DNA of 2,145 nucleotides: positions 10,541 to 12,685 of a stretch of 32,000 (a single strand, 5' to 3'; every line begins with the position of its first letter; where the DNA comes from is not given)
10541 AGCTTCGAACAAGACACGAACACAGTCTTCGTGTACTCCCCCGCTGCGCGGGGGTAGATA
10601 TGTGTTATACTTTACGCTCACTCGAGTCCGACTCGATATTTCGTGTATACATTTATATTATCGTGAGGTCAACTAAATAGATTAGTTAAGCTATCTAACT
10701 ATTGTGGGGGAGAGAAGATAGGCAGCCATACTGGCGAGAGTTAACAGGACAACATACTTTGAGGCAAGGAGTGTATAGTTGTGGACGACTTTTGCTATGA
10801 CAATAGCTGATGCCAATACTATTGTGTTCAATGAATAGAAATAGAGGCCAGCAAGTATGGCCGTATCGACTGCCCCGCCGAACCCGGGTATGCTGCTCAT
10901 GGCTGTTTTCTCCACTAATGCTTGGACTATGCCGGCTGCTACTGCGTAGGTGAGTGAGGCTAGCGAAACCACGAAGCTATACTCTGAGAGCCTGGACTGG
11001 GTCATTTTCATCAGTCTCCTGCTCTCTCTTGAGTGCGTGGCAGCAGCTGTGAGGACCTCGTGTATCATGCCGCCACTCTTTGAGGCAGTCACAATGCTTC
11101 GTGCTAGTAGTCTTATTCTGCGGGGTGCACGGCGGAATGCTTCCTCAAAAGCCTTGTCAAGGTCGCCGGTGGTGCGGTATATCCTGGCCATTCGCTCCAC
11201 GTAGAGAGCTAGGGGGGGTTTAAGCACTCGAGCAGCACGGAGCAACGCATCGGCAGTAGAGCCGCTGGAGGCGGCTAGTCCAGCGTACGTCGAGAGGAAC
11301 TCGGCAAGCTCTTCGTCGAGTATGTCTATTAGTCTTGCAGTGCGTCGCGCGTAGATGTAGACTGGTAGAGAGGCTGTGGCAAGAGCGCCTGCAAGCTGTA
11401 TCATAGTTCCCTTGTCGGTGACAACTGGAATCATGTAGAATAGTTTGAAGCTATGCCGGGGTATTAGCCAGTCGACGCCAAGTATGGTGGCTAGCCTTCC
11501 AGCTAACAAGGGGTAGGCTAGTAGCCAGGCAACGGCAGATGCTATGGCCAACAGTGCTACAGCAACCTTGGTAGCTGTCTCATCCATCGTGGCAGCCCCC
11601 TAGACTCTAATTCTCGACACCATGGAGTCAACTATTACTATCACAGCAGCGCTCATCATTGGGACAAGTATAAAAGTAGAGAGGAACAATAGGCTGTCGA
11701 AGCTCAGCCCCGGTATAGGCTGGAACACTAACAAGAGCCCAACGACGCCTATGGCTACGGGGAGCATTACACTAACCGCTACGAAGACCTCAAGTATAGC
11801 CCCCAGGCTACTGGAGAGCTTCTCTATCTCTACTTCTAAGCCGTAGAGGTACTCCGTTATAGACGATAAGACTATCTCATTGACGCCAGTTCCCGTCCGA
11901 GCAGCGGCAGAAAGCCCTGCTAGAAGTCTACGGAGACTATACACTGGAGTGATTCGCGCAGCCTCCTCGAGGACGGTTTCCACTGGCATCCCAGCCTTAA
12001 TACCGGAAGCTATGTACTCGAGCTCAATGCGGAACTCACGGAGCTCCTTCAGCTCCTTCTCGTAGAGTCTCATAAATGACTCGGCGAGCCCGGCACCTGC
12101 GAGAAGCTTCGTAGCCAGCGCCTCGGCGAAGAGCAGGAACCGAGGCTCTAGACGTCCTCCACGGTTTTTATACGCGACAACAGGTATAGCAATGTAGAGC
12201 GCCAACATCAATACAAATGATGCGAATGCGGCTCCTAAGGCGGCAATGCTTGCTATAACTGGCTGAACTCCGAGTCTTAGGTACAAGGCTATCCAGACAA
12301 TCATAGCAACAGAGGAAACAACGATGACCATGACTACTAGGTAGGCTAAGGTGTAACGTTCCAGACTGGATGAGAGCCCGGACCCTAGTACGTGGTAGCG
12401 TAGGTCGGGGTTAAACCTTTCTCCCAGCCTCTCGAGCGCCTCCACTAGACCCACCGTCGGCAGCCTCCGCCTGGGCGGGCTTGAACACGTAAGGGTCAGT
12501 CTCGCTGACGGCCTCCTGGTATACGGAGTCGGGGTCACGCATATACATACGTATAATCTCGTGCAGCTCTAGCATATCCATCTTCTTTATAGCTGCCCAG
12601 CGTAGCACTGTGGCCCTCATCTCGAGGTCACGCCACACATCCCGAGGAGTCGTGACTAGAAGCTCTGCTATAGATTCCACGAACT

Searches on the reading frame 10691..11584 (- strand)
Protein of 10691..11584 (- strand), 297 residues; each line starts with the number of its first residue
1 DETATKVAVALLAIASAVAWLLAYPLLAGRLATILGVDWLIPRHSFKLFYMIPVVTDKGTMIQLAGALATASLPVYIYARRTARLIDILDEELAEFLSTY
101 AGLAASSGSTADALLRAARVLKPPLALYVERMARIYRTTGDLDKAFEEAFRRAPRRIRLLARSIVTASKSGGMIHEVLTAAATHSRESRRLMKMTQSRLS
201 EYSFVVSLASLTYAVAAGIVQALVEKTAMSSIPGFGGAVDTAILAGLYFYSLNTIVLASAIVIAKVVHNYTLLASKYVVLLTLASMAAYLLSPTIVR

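Call 76: search_protein_families(library=pfam, proteins=[window:10691-11584:-], max_evalue=0.001)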
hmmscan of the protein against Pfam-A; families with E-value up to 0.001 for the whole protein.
window:10691-11584:- (297 aa): 1 family
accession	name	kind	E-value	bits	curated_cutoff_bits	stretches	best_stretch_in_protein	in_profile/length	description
PF00482.28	T2SSF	-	9.4e-10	39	25.2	1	96-219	1-122/125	Type II secretion system (T2SS), protein F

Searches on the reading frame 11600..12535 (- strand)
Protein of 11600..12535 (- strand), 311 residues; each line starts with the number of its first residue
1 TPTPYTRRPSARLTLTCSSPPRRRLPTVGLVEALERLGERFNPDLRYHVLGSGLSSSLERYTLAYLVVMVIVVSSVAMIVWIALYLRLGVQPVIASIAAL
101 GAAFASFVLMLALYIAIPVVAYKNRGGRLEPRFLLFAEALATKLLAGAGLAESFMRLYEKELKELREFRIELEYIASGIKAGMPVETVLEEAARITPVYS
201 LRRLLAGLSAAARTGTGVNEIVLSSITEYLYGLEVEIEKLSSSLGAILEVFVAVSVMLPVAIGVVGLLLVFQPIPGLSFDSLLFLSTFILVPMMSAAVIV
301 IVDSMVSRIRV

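Call 76: search_protein_families(library=pfam, proteins=[window:11600-12535:-], max_evalue=0.001)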
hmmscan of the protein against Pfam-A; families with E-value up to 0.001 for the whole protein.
window:11600-12535:- (311 aa): 1 family
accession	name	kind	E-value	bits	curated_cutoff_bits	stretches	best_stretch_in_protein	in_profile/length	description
PF00482.28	T2SSF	-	3.8e-09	37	25.2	1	136-265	1-124/125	Type II secretion system (T2SS), protein F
